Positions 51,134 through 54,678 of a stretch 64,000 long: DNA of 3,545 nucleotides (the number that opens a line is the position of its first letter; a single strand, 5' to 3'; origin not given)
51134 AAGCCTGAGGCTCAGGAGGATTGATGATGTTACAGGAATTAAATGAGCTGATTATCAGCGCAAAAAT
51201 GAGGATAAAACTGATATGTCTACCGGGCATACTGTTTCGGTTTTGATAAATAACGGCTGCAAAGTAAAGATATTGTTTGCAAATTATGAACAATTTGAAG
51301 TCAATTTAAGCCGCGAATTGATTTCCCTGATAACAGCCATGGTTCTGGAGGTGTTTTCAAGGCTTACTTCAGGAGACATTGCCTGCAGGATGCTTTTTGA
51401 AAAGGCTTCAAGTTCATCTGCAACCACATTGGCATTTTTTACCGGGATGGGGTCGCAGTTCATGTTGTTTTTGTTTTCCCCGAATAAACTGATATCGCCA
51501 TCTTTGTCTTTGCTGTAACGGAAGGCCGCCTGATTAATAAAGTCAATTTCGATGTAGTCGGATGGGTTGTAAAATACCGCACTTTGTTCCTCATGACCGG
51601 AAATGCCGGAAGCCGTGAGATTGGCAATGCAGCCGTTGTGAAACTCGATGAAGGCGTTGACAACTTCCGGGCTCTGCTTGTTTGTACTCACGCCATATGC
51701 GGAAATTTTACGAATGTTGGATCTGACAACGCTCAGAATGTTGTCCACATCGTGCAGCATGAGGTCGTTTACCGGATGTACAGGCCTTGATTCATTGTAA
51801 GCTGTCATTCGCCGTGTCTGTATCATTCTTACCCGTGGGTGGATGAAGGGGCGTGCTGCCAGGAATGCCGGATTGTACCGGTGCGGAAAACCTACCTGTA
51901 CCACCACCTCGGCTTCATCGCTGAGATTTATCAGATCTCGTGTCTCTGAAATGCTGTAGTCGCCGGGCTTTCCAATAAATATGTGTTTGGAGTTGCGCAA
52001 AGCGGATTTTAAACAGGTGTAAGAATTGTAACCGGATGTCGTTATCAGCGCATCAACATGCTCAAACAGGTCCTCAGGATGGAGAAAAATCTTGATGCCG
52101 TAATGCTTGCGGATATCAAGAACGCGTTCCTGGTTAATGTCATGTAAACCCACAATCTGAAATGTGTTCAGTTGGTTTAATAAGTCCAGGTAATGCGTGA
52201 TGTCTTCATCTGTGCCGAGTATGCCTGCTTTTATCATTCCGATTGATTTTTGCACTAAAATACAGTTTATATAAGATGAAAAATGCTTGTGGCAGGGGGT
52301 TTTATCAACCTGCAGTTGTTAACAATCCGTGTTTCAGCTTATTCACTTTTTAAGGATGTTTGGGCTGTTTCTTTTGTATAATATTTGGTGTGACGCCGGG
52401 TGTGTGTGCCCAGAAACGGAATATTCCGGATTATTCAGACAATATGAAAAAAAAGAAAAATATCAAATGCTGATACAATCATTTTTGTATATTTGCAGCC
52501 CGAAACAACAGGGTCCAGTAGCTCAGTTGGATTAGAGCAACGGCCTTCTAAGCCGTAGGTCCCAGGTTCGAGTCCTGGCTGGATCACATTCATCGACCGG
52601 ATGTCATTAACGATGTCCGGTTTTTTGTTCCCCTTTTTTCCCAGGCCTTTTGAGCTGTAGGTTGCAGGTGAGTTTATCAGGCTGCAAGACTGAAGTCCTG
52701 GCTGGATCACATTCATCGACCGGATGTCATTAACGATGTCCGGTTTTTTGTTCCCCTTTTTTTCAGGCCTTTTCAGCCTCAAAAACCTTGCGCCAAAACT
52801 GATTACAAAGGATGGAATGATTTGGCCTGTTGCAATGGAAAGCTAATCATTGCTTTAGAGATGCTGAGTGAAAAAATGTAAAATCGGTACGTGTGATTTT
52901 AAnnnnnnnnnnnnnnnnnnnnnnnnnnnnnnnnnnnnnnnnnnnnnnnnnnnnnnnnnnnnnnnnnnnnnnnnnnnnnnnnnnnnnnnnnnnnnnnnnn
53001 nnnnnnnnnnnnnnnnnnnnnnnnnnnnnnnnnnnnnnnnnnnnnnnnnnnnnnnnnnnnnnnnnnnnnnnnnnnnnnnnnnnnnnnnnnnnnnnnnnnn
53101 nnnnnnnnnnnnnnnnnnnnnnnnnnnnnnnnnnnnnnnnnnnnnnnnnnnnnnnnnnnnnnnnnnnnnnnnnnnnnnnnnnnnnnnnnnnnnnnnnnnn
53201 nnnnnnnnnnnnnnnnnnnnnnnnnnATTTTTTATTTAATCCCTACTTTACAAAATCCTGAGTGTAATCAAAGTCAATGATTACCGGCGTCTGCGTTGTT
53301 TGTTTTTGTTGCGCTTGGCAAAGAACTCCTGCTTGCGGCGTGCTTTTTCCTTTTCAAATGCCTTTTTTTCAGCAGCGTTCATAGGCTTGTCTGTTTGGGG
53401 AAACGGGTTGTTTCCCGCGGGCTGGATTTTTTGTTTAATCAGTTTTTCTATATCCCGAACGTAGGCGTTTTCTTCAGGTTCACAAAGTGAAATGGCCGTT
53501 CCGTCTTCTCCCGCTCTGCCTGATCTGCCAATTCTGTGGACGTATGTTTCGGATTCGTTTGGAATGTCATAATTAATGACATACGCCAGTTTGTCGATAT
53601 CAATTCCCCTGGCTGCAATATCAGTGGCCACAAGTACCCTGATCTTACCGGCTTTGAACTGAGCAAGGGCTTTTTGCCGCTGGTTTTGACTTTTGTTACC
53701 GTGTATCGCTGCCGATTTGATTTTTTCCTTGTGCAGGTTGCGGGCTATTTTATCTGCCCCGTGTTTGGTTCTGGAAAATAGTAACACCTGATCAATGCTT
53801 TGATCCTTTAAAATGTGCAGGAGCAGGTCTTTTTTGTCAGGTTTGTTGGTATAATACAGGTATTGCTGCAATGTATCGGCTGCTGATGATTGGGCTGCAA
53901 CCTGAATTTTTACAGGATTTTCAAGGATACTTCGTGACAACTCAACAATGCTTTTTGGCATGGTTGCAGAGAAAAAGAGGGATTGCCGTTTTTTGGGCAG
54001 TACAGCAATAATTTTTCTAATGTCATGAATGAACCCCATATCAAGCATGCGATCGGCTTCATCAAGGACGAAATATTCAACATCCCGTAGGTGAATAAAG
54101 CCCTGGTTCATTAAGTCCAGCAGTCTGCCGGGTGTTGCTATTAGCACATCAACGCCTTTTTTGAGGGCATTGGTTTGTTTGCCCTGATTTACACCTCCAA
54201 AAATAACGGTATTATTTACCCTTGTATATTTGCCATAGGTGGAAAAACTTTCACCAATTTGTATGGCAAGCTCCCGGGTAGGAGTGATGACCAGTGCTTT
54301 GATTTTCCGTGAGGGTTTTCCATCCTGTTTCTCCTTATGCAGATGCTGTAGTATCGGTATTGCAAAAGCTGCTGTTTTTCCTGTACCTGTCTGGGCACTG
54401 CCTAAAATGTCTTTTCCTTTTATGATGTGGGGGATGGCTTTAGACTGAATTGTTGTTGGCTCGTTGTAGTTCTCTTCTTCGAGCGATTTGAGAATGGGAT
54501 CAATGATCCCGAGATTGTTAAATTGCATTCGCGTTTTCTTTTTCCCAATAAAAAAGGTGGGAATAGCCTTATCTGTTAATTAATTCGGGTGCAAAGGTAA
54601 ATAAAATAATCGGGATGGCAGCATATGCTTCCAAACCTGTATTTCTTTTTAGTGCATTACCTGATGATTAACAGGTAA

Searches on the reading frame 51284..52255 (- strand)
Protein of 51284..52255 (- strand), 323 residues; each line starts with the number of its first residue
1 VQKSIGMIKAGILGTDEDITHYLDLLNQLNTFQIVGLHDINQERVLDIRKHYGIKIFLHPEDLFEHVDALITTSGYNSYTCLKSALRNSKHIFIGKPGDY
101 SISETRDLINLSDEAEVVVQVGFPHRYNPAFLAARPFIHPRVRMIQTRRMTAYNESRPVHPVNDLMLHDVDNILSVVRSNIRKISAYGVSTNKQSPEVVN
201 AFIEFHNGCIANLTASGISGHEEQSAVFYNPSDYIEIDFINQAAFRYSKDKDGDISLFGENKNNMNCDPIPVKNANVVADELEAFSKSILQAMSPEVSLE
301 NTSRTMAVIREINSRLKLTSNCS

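Call 70: find_encoding_contigs(protein=window:51284-52255:-, flank=10000, max_places=10)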
Protein window:51284-52255:- (323 aa): 2 contigs read that carry it; 2 places shown.
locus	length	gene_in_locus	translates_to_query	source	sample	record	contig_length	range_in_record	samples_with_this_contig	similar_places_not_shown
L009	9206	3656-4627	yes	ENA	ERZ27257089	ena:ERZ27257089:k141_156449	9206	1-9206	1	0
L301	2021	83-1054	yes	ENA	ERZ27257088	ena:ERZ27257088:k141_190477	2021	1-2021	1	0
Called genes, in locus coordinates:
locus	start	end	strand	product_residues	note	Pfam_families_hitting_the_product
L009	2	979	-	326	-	?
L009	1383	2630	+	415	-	PF00270:DEAD, PF04851:ResIII, PF00271:Helicase_C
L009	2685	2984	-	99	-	-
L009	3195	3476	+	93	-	-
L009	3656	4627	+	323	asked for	PF01408:GFO_IDH_MocA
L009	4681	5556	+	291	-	-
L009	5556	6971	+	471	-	PF13727:CoA_binding_3, PF02397:Bac_transf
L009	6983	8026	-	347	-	PF00730:HhH-GPD, PF00633:HHH (weak), PF14815:NUDIX_4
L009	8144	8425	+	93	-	PF00216:Bac_DNA_binding, PF18291:HU-HIG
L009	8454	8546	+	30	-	-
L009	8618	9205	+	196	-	?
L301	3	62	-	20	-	?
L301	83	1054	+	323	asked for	PF01408:GFO_IDH_MocA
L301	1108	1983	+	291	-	-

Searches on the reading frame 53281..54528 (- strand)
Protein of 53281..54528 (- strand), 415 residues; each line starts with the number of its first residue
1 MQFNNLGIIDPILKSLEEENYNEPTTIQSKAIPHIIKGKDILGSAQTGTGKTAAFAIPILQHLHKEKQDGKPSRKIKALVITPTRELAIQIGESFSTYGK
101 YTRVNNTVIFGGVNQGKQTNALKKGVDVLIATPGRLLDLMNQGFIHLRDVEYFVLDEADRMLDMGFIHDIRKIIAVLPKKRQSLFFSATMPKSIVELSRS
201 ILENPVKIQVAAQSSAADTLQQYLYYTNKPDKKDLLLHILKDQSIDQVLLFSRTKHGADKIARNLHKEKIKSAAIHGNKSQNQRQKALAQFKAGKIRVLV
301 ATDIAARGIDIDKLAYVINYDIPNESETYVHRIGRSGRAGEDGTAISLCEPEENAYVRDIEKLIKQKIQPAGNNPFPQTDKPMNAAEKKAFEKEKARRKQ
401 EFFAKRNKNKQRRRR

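Call 17: find_encoding_contigs(protein=window:53281-54528:-, flank=10000, max_places=10)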
Protein window:53281-54528:- (415 aa): 6 contigs read that carry it; 6 places shown.
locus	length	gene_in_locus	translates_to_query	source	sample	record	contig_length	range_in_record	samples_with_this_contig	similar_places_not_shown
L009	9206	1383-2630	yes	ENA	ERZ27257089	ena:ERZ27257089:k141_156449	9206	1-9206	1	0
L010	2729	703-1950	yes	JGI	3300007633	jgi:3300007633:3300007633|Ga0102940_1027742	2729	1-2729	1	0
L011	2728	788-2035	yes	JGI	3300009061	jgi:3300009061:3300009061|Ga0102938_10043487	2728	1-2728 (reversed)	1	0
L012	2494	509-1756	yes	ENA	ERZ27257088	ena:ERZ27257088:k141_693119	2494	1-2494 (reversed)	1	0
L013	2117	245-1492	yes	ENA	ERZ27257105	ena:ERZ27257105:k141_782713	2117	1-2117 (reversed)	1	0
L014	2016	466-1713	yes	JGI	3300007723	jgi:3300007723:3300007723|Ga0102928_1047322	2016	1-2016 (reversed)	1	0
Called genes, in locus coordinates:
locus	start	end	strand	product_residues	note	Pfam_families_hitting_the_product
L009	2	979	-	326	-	?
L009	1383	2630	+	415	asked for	PF00270:DEAD, PF04851:ResIII, PF00271:Helicase_C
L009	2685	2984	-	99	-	-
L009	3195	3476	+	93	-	-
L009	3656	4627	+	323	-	PF01408:GFO_IDH_MocA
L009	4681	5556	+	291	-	-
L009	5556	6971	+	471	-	PF13727:CoA_binding_3, PF02397:Bac_transf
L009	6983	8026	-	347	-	PF00730:HhH-GPD, PF00633:HHH (weak), PF14815:NUDIX_4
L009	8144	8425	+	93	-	PF00216:Bac_DNA_binding, PF18291:HU-HIG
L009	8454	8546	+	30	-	-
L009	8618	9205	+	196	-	?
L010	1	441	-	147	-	?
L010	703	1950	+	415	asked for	PF00270:DEAD, PF04851:ResIII, PF00271:Helicase_C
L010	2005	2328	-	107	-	-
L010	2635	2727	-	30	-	?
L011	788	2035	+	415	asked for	PF00270:DEAD, PF04851:ResIII, PF00271:Helicase_C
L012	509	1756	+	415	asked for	PF00270:DEAD, PF04851:ResIII, PF00271:Helicase_C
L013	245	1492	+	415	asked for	PF00270:DEAD, PF04851:ResIII, PF00271:Helicase_C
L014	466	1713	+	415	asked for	PF00270:DEAD, PF04851:ResIII, PF00271:Helicase_C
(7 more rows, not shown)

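Call 48: find_homologous_proteins(query=window:53281-54528:-, max_evalue=1e-100)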
Query window:53281-54528:- (415 aa): 8000 proteins with E <= 1e-100 among 8000 candidates; the best 120 are listed.
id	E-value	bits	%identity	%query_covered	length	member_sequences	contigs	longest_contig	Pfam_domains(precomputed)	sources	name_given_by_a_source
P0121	4.9e-269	910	100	100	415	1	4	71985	PF00270.36,PF00271.38,PF04851.22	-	-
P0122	7.0e-244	827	91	100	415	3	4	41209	PF00270.36,PF00271.38,PF04851.22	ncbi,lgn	ncbi:MAG: DEAD/DEAH box helicase [Bacteroidales bacterium]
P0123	4.4e-236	801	88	99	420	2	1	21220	PF00270.36,PF00271.38,PF04851.22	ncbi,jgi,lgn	-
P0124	9.1e-223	757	84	99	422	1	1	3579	PF00270.36,PF00271.38,PF04851.22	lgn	-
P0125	2.1e-209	713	78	99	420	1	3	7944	PF00270.36,PF00271.38,PF04851.22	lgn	-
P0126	2.4e-208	710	78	99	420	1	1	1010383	PF00270.36,PF00271.38,PF04851.22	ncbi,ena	-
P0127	3.7e-208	709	77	99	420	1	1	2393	PF00270.36,PF00271.38,PF04851.22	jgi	jgi:ATP-dependent RNA helicase RhlE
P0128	5.1e-208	709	78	99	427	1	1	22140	PF00270.36,PF00271.38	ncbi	-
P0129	2.3e-207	707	77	99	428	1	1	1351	PF00270.36,PF00271.38,PF04851.22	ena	-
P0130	3.8e-207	706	77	99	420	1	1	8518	PF00270.36,PF00271.38,PF04851.22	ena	-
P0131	3.8e-207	706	77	99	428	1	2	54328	PF00270.36,PF00271.38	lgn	-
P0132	7.7e-207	705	77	99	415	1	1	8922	PF00270.36,PF00271.38,PF04851.22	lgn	-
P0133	1.3e-206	704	77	99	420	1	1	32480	PF00270.36,PF00271.38,PF04851.22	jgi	-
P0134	1.3e-206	704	77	99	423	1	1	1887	PF00270.36,PF00271.38,PF04851.22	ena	-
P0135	1.9e-206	704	77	99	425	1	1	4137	PF00270.36,PF00271.38,PF04851.22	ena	-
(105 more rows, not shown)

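Call 49: find_encoding_contigs(protein=P0122, flank=10000, max_places=4)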
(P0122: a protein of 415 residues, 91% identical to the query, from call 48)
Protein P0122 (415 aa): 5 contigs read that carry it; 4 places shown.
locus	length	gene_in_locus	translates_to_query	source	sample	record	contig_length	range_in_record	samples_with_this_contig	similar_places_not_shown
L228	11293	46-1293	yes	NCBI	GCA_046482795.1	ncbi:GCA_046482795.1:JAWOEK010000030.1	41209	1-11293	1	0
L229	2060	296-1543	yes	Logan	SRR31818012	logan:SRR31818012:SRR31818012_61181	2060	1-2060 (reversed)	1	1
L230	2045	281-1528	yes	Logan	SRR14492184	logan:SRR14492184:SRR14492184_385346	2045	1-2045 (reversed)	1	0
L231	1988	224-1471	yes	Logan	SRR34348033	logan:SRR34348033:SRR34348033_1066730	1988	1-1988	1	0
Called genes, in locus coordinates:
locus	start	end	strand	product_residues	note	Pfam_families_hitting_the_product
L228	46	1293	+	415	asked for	PF00270:DEAD, PF04851:ResIII, PF00271:Helicase_C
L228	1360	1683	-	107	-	-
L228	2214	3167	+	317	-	PF01408:GFO_IDH_MocA, PF22725:GFO_IDH_MocA_C3 (weak)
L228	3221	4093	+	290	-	-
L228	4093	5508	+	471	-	PF13727:CoA_binding_3, PF02397:Bac_transf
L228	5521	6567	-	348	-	PF00730:HhH-GPD, PF14815:NUDIX_4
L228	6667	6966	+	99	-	PF18291:HU-HIG, PF00216:Bac_DNA_binding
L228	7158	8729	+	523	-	PF10150:RNase_E_G, PF20833:RNase_E_G_Thio (weak)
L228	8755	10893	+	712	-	PF11412:DsbD_N (weak), PF02683:DsbD_TM, PF03190:Thioredox_DsbH (weak), PF13098:Thioredoxin_2, PF13899:Thioredoxin_7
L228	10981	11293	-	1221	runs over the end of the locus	PF17202:sCache_3_3 (faint), PF00512:HisKA, PF02518:HATPase_c, PF14501:HATPase_c_5 (weak)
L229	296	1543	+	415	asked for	PF00270:DEAD, PF04851:ResIII, PF00271:Helicase_C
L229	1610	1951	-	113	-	-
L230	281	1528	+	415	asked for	PF00270:DEAD, PF04851:ResIII, PF00271:Helicase_C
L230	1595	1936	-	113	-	-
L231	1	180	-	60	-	?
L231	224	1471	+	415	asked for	PF00270:DEAD, PF04851:ResIII, PF00271:Helicase_C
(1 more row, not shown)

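Call 50: find_encoding_contigs(protein=P0123, flank=10000, max_places=3)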
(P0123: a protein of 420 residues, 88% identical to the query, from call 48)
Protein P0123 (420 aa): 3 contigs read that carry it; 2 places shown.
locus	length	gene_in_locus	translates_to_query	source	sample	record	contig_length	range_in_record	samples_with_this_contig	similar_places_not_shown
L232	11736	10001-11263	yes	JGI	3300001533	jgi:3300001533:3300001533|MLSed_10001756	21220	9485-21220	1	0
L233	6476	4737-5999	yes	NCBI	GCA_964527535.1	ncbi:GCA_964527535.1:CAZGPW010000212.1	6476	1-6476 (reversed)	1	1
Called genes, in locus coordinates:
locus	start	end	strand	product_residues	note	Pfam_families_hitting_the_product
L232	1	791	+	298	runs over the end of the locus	-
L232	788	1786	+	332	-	PF01522:Polysacc_deac_1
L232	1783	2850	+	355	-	PF00583:Acetyltransf_1 (weak), PF13508:Acetyltransf_7 (weak)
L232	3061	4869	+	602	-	PF00009:GTP_EFTU, PF01926:MMR_HSR1 (faint), PF22042:EF-G_D2, PF03144:GTP_EFTU_D2 (weak), PF00679:EFG_C, PF21018:BipA_C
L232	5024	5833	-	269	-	PF13620:CarboxypepD_reg (weak)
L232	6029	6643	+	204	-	-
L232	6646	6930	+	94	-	PF13601:HTH_34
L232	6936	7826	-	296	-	PF00849:PseudoU_synth_2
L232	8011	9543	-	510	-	PF00117:GATase, PF07722:Peptidase_C26, PF02540:NAD_synthase, PF03054:tRNA_Me_trans (faint), PF00958:GMP_synt_C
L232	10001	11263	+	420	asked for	PF00270:DEAD, PF04851:ResIII, PF00271:Helicase_C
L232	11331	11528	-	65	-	PF18962:Por_Secre_tail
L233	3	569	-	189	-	?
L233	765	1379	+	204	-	-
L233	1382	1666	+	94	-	PF13601:HTH_34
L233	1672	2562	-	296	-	PF00849:PseudoU_synth_2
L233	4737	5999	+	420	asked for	PF00270:DEAD, PF04851:ResIII, PF00271:Helicase_C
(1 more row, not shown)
